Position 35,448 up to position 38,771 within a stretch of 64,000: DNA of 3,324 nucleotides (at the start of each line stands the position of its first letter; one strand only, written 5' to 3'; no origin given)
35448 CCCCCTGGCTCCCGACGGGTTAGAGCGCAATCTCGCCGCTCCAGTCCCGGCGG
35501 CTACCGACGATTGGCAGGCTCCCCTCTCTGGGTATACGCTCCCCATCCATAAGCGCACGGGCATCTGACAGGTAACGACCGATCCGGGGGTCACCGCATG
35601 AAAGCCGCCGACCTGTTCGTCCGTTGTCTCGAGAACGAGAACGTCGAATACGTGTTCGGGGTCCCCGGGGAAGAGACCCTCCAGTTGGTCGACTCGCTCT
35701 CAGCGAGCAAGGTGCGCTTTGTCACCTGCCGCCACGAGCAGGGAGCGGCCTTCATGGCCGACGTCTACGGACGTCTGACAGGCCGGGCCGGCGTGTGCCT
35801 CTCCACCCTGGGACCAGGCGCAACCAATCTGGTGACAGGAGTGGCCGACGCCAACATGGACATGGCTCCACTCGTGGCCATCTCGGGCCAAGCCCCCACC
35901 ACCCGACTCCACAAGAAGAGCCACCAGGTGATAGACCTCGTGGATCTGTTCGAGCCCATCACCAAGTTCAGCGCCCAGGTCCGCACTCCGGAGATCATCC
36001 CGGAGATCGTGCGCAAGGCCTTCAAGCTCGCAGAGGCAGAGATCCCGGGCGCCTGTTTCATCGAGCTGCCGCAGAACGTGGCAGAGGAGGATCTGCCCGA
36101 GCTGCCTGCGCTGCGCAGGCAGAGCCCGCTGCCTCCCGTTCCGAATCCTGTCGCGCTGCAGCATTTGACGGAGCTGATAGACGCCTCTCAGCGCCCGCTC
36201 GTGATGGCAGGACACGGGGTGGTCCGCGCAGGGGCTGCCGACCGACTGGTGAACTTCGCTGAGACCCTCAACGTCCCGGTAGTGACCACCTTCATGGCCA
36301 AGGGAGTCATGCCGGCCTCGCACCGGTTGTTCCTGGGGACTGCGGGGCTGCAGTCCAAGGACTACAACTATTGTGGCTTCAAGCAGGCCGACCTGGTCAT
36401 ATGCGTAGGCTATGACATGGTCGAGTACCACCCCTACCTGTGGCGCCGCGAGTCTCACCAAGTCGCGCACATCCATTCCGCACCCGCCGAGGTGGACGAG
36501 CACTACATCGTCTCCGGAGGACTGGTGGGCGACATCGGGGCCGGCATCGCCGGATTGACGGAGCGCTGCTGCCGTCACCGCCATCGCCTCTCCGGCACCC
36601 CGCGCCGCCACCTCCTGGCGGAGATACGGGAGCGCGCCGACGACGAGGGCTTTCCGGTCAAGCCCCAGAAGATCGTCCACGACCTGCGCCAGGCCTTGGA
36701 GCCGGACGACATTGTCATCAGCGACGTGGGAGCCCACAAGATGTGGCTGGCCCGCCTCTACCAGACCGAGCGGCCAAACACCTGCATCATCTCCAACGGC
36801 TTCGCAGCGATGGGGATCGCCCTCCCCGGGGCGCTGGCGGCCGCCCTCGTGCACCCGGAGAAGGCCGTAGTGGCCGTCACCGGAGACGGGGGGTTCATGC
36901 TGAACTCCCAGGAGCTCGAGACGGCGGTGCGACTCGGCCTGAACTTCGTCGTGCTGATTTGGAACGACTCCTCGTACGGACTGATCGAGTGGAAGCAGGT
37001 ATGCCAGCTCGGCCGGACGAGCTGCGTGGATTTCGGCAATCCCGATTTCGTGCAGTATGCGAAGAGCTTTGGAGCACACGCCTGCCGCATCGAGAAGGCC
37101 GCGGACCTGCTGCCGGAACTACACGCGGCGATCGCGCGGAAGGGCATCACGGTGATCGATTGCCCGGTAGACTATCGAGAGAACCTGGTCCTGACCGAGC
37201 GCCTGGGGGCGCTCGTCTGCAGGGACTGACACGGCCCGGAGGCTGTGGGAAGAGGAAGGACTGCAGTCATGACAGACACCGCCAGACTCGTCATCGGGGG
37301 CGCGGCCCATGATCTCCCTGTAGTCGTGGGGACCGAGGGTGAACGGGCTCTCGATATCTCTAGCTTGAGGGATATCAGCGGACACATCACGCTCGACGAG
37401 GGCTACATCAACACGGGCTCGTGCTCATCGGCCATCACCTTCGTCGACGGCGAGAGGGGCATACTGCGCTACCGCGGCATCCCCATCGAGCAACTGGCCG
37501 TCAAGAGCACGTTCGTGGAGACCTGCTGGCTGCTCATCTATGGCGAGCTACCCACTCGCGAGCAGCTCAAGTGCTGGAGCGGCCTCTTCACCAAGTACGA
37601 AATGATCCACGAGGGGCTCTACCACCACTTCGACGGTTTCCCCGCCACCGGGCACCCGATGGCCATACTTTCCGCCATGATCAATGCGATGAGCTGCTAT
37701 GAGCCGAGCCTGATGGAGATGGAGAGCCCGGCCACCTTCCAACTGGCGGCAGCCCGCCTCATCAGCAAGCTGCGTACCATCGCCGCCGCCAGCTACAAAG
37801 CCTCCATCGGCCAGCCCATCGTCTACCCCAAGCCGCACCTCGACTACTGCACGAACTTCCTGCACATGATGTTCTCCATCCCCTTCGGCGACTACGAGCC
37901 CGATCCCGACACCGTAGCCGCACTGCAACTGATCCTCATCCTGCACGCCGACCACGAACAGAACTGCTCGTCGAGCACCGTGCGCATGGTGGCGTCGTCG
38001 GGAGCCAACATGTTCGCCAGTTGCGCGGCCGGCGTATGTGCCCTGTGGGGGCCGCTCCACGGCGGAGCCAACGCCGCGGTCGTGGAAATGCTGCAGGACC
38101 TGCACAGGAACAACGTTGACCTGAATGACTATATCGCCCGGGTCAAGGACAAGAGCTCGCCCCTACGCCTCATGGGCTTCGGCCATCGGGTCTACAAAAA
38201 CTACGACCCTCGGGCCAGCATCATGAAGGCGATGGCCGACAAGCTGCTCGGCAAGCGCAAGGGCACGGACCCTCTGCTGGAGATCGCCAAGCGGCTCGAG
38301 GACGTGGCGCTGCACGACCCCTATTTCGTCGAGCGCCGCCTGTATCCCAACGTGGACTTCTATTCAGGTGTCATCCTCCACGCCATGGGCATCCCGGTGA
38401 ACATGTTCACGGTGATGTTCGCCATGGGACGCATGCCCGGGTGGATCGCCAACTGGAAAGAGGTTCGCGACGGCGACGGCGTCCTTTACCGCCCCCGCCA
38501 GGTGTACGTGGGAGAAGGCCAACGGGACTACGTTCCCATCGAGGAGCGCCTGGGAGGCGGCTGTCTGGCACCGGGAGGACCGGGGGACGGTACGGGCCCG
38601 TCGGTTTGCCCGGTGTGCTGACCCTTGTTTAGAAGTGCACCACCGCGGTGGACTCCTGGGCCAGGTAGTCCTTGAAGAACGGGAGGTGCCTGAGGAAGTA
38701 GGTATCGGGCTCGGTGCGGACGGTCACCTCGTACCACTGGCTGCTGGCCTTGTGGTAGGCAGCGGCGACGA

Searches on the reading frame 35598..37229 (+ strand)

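Call 7: search_protein_families(library=pfam, max_evalue=0.001, proteins=[window:35598-37229:+])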
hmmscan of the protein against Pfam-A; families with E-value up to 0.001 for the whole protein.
window:35598-37229:+ (543 aa): 3 families
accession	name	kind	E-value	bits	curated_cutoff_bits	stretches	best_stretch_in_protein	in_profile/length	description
PF02775.26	TPP_enzyme_C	-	9.5e-44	149.3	21.9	1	376-522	1-151/151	Thiamine pyrophosphate enzyme, C-terminal TPP binding domain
PF02776.23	TPP_enzyme_N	-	8.3e-40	135.7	26.8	1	1-115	1-117/119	Thiamine pyrophosphate enzyme, N-terminal TPP binding domain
PF00205.28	TPP_enzyme_M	-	9.2e-33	113.3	30.4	1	188-317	2-134/137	Thiamine pyrophosphate enzyme, central domain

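Call 56: search_protein_families(library=ncbifam, max_evalue=1e-10, proteins=[window:35598-37229:+])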
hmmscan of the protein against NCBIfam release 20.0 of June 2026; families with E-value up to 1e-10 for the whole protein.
window:35598-37229:+ (543 aa): 51 families (the best 25 are shown)
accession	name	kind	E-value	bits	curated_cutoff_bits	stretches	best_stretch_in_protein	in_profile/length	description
NF006187.0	PRK08322.1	equivalog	3.3e-233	775.1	509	1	1-541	2-546/548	acetolactate synthase large subunit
NF006378.0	PRK08617.1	equivalog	1.3e-153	512.3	510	1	2-536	9-550/556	acetolactate synthase AlsS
TIGR02418.1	acolac_catab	equivalog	2.6e-141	471.8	551.1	1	3-533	1-538/539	acetolactate synthase AlsS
TIGR00118.1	acolac_lg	equivalog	6.7e-121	404.5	538.35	1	1-530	1-540/557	biosynthetic-type acetolactate synthase large subunit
NF004919.0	PRK06276.1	equivalog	2.5e-119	399.2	866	1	1-532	1-546/582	acetolactate synthase large subunit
NF006052.0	PRK08199.1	subfamily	4e-111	372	539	1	2-527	9-540/559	thiamine pyrophosphate protein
NF004710.0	PRK06048.1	equivalog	3.9e-107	359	976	1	1-530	8-543/561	acetolactate synthase large subunit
NF006016.1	PRK08155.1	equivalog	2.1e-101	340.1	870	1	2-530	4-538/554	acetolactate synthase large subunit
NF006524.0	PRK08978.1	equivalog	6.9e-101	338.2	738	1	1-530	1-530/548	acetolactate synthase 2 catalytic subunit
NF006377.0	PRK08611.1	equivalog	6.2e-100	335.4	742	1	2-528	5-533/576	pyruvate oxidase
NF005824.0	PRK07710.1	equivalog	1.2e-99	334.3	976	1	2-530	18-554/573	acetolactate synthase large subunit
NF005860.0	PRK07789.1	equivalog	1.9e-98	330.4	881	1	2-515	35-568/615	acetolactate synthase large subunit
NF005228.0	PRK06725.1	equivalog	6.2e-96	321.8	991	1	2-530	17-551/571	acetolactate synthase large subunit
NF005712.0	PRK07524.1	subfamily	3.9e-94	316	500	1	3-523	5-528/536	5-guanidino-2-oxopentanoate decarboxylase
NF005058.0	PRK06466.1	equivalog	1.3e-93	314.5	951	1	3-529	6-552/574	acetolactate synthase 3 large subunit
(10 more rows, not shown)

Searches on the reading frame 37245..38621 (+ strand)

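Call 7: search_protein_families(library=pfam, max_evalue=0.001, proteins=[window:37245-38621:+])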
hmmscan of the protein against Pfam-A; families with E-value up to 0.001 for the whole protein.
window:37245-38621:+ (458 aa): 1 family
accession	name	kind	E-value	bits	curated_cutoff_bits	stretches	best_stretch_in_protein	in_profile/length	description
PF00285.26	Citrate_synt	-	1.5e-133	445.8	27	1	54-418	2-357/357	Citrate synthase, C-terminal domain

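Call 56: search_protein_families(library=ncbifam, max_evalue=1e-10, proteins=[window:37245-38621:+])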
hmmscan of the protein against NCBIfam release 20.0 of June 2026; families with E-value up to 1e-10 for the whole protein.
window:37245-38621:+ (458 aa): 20 families
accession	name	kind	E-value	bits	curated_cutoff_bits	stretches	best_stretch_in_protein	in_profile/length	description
NF004126.0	PRK05614.1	equivalog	5.5e-177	588.5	505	1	13-435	6-430/430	citrate synthase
TIGR01798.1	cit_synth_I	equivalog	9.6e-157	521.9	485.15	1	21-429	3-412/412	citrate synthase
NF010639.0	PRK14036.1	equivalog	5e-97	325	502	1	53-435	9-378/379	citrate synthase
TIGR01800.1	cit_synth_II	subfamily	1.2e-96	323.7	421.3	1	59-435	8-368/368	2-methylcitrate synthase/citrate synthase II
NF041157.1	Cit_synThplmales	equivalog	8.4e-89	298.3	590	1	61-435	15-376/377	citrate synthase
NF010640.0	PRK14037.1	subfamily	1e-80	271.4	504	1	61-435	15-377/377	citrate synthase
NF041301.1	Cit_synth_Halo_CitZ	equivalog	8.5e-80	268.6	550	1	61-435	16-379/379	citrate synthase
NF010638.0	PRK14035.1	equivalog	1e-74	251.6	572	1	73-435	25-372/372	citrate synthase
NF010637.0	PRK14034.1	equivalog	4e-71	239.9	594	1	72-435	23-371/372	citrate synthase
NF010636.0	PRK14033.1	equivalog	2.5e-68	230.6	479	1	61-430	20-373/376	bifunctional 2-methylcitrate synthase/citrate synthase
NF009006.1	PRK12351.1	equivalog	1.2e-65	221.4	550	1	63-435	19-376/376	bifunctional 2-methylcitrate synthase/citrate synthase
NF009005.0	PRK12350.1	subfamily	2.9e-64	217.6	332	1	61-429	15-355/366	citrate synthase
NF009004.0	PRK12349.1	equivalog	1.8e-56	191.6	508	1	60-425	17-367/372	citrate synthase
NF010635.0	PRK14032.1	subfamily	3.5e-53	180.7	426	1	70-435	65-448/448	citrate synthase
NF007128.0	PRK09569.1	subfamily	8.4e-45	153.2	344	1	58-422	46-424/437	citrate (Si)-synthase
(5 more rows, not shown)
